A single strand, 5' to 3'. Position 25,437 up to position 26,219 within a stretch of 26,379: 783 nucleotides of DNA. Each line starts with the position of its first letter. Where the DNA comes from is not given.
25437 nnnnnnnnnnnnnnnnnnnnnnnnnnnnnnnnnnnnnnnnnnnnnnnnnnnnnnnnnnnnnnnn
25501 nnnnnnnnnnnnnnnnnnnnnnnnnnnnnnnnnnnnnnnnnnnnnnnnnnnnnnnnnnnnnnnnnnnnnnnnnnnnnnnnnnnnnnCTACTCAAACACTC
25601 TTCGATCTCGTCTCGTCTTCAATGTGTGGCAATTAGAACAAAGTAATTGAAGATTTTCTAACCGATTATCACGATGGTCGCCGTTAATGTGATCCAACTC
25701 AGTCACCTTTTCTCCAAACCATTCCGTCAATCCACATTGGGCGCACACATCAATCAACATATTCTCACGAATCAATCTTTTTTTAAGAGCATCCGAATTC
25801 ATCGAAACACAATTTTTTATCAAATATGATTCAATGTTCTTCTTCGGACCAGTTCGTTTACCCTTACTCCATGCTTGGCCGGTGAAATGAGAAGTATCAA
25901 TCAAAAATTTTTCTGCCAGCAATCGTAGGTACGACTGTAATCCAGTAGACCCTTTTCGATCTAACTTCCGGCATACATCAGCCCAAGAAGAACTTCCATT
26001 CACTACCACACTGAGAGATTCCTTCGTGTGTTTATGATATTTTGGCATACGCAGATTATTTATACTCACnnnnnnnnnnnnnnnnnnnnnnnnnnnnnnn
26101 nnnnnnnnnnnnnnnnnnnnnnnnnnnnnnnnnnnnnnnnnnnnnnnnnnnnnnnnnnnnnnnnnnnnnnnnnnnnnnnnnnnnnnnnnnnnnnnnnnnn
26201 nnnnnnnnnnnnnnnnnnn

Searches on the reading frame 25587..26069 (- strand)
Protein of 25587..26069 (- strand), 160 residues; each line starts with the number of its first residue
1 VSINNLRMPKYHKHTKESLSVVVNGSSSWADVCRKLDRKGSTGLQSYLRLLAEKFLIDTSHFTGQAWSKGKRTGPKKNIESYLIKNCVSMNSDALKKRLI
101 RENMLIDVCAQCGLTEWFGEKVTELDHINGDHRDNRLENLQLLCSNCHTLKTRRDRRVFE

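Call 81: search_protein_families(library=pfam, proteins=[window:25587-26069:-], max_evalue=0.001)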
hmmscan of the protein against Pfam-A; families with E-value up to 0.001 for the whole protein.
window:25587-26069:- (160 aa): 2 families
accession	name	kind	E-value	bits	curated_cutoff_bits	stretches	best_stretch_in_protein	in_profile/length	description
PF01844.29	HNH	-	1.7e-06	28.5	21.4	1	109-154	1-47/47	HNH endonuclease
PF13392.12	HNH_3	-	3.4e-05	23.8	24.8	1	124-143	20-39/46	HNH endonuclease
